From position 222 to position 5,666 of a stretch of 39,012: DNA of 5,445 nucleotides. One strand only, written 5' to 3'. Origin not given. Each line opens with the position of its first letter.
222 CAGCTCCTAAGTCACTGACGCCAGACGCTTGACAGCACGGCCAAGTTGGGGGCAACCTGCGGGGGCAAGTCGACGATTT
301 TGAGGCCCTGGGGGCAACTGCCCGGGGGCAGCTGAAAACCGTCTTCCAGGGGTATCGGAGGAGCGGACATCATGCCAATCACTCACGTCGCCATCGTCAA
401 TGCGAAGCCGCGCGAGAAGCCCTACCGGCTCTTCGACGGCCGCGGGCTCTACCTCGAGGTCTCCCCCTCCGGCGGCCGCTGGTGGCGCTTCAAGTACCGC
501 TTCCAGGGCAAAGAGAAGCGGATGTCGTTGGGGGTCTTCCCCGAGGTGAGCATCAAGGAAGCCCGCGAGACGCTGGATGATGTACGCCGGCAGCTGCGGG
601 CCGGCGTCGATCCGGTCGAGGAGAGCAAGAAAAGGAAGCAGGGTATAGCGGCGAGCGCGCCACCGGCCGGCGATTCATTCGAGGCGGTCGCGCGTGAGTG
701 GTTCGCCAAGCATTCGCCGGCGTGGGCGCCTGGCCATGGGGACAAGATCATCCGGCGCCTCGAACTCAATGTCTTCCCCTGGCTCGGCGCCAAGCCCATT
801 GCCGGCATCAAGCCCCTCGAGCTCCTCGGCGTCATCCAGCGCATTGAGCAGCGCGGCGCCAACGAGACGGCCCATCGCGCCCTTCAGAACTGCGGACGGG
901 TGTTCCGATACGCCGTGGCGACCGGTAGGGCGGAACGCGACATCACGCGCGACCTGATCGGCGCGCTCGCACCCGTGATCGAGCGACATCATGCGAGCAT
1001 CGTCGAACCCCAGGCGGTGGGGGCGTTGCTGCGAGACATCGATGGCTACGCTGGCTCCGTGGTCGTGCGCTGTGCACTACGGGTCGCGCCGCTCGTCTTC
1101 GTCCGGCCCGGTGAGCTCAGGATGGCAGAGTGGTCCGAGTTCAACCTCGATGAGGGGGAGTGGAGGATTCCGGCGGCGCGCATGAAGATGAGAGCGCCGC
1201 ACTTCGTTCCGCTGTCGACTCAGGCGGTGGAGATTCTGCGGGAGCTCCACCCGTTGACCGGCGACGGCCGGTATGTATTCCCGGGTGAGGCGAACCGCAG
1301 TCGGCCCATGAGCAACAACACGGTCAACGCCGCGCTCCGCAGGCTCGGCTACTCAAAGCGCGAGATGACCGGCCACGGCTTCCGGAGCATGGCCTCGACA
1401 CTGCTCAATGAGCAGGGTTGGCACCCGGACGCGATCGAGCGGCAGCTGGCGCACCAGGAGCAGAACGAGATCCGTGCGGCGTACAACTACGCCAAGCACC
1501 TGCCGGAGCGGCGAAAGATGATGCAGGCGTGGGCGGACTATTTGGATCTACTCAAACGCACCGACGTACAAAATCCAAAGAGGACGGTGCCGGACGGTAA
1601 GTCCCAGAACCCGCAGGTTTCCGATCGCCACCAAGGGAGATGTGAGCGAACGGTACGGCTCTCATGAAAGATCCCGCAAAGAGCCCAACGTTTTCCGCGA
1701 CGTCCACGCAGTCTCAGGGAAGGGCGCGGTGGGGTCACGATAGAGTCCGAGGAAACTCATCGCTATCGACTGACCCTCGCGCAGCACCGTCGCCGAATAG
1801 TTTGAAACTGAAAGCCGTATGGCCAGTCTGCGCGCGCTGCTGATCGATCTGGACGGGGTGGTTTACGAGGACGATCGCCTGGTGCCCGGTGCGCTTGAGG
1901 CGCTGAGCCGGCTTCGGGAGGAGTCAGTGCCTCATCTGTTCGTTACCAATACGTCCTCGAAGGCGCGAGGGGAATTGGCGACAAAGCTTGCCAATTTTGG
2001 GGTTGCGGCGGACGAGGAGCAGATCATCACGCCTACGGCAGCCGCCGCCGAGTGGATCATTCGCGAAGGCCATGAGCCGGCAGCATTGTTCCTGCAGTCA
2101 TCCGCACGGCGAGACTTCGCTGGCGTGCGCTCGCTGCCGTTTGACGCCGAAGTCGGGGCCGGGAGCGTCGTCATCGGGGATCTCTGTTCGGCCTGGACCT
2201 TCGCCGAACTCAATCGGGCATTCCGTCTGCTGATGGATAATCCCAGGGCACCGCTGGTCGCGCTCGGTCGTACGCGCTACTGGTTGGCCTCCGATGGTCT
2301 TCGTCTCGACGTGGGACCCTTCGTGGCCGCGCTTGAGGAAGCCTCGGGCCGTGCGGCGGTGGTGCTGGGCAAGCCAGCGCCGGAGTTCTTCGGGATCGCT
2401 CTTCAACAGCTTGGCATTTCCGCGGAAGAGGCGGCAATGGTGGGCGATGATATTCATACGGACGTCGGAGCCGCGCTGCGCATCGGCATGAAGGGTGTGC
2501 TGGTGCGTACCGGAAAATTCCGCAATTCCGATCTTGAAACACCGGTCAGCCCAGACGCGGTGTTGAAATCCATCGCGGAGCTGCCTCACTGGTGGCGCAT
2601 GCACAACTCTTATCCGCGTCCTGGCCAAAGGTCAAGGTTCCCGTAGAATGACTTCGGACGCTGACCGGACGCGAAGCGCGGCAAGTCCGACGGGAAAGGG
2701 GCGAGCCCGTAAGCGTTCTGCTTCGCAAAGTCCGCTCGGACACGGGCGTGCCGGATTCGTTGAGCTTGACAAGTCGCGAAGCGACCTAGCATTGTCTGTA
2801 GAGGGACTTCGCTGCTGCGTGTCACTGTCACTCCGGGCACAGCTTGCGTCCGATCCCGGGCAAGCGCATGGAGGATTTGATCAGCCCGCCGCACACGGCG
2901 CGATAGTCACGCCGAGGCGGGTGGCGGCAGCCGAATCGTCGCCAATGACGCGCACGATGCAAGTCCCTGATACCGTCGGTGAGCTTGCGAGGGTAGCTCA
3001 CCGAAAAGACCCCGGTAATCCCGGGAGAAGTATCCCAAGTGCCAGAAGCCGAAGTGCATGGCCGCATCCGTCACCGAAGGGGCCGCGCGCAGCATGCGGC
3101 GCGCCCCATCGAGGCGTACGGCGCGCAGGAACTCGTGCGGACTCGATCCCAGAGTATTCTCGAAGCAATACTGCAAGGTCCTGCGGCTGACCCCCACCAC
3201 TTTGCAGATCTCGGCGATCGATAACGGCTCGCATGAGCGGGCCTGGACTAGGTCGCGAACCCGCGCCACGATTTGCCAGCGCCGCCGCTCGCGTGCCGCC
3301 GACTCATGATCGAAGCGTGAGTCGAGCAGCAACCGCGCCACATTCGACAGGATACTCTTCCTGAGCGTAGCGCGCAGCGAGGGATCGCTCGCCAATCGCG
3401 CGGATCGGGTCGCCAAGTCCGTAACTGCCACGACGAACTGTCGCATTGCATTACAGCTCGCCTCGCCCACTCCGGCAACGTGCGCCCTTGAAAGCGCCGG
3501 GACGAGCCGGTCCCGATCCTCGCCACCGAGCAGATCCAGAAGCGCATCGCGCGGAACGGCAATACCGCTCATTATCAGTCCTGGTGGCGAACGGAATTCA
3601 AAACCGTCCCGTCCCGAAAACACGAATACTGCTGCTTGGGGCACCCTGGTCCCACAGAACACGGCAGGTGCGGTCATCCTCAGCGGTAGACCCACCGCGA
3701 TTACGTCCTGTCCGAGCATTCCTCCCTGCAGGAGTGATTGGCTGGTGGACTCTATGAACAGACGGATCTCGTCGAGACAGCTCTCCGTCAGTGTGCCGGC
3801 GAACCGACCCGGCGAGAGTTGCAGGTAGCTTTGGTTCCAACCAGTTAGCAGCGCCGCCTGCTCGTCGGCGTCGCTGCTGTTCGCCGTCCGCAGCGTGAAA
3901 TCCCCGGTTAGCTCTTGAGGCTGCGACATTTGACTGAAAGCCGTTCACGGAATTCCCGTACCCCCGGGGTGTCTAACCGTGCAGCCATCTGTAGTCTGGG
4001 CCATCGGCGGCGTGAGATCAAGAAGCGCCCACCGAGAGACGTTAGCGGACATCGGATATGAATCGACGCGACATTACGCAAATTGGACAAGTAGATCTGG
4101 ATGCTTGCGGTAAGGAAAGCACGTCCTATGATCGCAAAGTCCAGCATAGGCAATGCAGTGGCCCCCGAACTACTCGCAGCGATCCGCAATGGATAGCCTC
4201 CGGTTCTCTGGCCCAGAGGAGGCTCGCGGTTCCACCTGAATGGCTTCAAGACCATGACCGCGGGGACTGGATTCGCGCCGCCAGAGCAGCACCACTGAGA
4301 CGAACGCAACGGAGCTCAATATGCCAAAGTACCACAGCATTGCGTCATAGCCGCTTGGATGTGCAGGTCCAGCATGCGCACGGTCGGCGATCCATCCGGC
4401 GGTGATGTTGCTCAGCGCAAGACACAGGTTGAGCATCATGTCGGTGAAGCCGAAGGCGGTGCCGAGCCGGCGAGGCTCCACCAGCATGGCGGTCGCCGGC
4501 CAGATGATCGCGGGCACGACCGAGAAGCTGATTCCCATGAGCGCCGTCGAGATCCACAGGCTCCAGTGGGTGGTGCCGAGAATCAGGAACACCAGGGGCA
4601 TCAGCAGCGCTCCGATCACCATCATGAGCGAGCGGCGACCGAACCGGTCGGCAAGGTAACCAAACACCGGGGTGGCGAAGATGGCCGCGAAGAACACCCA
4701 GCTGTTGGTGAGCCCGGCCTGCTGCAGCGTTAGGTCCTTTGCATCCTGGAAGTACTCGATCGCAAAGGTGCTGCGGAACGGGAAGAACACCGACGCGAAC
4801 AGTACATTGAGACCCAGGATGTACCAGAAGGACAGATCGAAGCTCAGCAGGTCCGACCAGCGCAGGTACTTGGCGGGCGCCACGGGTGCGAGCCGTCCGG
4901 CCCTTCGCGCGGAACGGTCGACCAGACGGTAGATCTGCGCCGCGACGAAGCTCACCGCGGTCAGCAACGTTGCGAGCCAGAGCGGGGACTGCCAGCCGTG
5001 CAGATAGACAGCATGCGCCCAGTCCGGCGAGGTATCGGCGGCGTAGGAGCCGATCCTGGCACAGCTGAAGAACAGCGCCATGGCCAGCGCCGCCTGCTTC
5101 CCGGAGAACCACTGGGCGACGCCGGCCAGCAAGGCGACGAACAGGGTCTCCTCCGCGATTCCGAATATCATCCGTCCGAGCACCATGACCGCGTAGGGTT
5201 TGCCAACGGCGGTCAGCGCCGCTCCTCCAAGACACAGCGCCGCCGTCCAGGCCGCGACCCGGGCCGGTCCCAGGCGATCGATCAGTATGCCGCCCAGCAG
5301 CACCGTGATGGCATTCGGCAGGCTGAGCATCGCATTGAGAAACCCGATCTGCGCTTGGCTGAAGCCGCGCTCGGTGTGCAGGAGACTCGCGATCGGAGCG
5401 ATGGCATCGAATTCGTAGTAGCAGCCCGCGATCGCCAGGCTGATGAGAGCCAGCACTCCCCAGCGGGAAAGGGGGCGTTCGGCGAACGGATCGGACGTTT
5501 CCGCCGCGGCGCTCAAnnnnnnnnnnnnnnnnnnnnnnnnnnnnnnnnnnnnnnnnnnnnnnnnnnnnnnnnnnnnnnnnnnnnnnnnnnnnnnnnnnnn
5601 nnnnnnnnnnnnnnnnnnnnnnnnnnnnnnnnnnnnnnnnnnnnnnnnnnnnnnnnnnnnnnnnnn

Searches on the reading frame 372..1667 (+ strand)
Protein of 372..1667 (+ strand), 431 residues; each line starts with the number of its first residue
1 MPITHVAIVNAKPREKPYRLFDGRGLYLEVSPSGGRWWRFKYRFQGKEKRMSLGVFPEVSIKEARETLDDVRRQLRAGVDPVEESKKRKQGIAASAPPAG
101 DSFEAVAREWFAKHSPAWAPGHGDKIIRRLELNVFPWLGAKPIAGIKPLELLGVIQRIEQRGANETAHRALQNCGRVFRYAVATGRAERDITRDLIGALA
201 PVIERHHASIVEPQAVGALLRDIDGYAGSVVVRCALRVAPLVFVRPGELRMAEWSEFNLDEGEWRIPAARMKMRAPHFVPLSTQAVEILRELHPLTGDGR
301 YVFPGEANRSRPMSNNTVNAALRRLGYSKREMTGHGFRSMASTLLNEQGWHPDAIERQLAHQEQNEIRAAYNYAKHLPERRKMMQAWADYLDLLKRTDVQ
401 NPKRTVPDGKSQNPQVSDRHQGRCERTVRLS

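Call 18: search_protein_families(library=pfam, proteins=[window:372-1667:+])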
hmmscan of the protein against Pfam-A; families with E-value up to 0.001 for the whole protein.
window:372-1667:+ (431 aa): 3 families
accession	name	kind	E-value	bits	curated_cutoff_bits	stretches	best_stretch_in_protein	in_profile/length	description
PF22022.2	Phage_int_M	-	3.3e-36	123.8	27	1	103-198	1-96/96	Phage integrase central domain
PF13356.12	Arm-DNA-bind_3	-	1.8e-25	89.3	27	1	4-87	2-82/83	Arm DNA-binding domain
PF00589.27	Phage_integrase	-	1.7e-21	77.2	27.1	1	218-372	10-166/172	Phage integrase family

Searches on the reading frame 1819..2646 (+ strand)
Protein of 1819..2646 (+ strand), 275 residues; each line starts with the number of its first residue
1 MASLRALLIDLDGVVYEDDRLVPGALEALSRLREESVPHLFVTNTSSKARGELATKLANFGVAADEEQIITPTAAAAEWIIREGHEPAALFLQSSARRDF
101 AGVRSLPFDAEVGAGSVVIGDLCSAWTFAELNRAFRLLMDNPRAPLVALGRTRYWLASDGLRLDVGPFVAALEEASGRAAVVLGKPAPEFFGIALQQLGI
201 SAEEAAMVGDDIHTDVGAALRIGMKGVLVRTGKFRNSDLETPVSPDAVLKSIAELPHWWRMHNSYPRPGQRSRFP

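Call 18: search_protein_families(library=pfam, proteins=[window:1819-2646:+])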
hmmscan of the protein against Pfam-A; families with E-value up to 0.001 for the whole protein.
window:1819-2646:+ (275 aa): 4 families
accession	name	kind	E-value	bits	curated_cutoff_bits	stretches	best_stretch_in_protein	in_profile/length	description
PF13242.12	Hydrolase_like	-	9.4e-23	80.4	22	1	182-255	1-75/75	HAD-hyrolase-like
PF13344.12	Hydrolase_6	-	2.9e-21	75.8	27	1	8-90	2-84/101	Haloacid dehalogenase-like hydrolase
PF00702.32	Hydrolase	-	1.4e-13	52.1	26.4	1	160-223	131-191/191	haloacid dehalogenase-like hydrolase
PF13419.12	HAD_2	-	7.4e-08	33.1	23.8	1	178-229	128-178/178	Haloacid dehalogenase-like hydrolase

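Call 77: search_protein_families(library=ncbifam, proteins=[window:1819-2646:+], max_evalue=1e-10)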
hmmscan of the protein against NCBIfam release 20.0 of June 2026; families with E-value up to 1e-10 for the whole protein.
window:1819-2646:+ (275 aa): 8 families
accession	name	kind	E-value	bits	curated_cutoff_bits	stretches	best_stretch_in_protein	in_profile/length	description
TIGR01458.1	HAD-SF-IIA-hyp3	hypoth_equivalog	3.8e-63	213.2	175.95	1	4-253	1-248/257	TIGR01458 family HAD-type hydrolase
TIGR01460.1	HAD-SF-IIA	subfamily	9.9e-40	136.9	100.15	1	8-232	2-246/246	HAD-IIA family hydrolase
TIGR01452.1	PGP_euk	subfamily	2.8e-32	112.2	201.95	2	109-238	129-255/279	phosphoglycolate/pyridoxal phosphate family phosphatase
NF053752.1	TK1734_fam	exception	1.8e-28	99.5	475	2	154-257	155-257/260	2-phosphoglycolate phosphatase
TIGR01457.1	HAD-SF-IIA-hyp2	hypoth_equivalog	1.7e-27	96.5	247.65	1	7-254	4-248/249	TIGR01457 family HAD-type hydrolase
NF007762.0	PRK10444.1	equivalog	3.7e-22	79.1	368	1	4-255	3-247/250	HAD-IIA family hydrolase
TIGR01459.1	HAD-SF-IIA-hyp4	hypoth_equivalog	2.3e-17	63.3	103.75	0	6-75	10-78/242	TIGR01459 family HAD-type hydrolase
TIGR02253.1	CTE7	subfamily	3.5e-16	59.7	169.75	1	183-255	148-220/221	TIGR02253 family HAD-type hydrolase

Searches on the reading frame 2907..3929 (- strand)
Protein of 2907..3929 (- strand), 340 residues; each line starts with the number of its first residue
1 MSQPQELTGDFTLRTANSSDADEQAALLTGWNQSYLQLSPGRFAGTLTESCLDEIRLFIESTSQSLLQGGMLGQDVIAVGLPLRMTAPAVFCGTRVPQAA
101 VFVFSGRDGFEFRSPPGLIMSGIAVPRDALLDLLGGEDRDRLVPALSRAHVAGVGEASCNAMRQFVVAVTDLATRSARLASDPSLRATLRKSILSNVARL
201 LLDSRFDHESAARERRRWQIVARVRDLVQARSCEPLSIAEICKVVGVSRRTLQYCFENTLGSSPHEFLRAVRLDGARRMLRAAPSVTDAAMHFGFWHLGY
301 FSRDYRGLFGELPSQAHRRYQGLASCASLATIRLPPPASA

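Call 18: search_protein_families(library=pfam, proteins=[window:2907-3929:-])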
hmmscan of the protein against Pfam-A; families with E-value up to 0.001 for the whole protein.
window:2907-3929:- (340 aa): 2 families
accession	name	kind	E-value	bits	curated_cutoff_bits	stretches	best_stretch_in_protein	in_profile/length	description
PF12833.13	HTH_18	-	3.7e-22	78.9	33.6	1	241-318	1-79/80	Helix-turn-helix domain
PF00165.29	HTH_AraC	-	7.1e-12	45.6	26.6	1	233-269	6-42/42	Bacterial regulatory helix-turn-helix proteins, AraC family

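Call 77: search_protein_families(library=ncbifam, proteins=[window:2907-3929:-], max_evalue=1e-10)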
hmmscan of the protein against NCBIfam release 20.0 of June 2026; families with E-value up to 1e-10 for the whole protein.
window:2907-3929:- (340 aa): 3 families
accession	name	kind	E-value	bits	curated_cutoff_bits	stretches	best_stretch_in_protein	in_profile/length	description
NF007522.0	PRK10130.1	equivalog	7.5e-44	150.2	319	1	17-316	36-341/350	HTH-type transcriptional regulator EutR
NF041686.2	ant_diox_reg_AndR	equivalog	2.3e-24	86.6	350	1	155-318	153-319/321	anthranilate 1,2-dioxygenase regulatory protein AndR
NF052371.1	TransRegGbdRPseu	equivalog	5.7e-11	42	480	1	226-318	232-325/365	choline metabolism transcriptional regulator GbdR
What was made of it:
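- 2907..3929 (-): AraC-family regulator whose best match is EutR; a candidate regulator, not shown. NF007522 EutR 150 bits over the full length, below the cutoff of 319 (call 77).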

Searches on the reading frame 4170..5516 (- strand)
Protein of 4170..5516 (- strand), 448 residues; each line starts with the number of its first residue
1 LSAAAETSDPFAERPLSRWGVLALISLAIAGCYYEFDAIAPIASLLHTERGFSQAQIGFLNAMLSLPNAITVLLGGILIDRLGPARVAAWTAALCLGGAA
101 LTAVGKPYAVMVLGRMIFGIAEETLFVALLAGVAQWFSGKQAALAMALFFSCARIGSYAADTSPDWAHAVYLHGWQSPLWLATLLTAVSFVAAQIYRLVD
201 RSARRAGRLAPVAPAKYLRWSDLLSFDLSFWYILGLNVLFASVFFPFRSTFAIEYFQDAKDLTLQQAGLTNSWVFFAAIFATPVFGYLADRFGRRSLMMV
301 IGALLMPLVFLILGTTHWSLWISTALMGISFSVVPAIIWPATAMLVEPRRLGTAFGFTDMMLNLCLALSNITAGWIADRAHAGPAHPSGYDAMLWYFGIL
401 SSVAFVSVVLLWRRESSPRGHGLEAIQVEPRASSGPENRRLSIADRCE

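Call 18: search_protein_families(library=pfam, proteins=[window:4170-5516:-])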
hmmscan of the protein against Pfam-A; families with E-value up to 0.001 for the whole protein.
window:4170-5516:- (448 aa): 3 families
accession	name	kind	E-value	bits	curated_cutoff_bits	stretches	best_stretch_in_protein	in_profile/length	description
PF07690.21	MFS_1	-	5.4e-41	141.1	33.4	2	26-245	2-222/347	Major Facilitator Superfamily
PF12832.13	MFS_1_like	-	9.4e-07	28.6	25.2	1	255-337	25-108/373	MFS_1 like family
PF00083.30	Sugar_tr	-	2.6e-05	23.7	22.3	1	237-335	15-120/452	Sugar (and other) transporter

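Call 77: search_protein_families(library=ncbifam, proteins=[window:4170-5516:-], max_evalue=1e-10)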
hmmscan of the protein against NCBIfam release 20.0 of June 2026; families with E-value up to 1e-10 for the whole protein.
window:4170-5516:- (448 aa): 3 families
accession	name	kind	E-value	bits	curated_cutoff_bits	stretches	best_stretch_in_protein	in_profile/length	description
TIGR00880.1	2_A_01_02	superfamily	2e-13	50.6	131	0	278-412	11-138/141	multidrug resistance protein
TIGR00893.1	2A0114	subfamily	2.1e-13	50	395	1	43-380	17-374/399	D-galactonate transporter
TIGR00881.1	2A0104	subfamily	5.8e-11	42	407.75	0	230-379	218-372/379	phosphoglycerate transporter protein PgtP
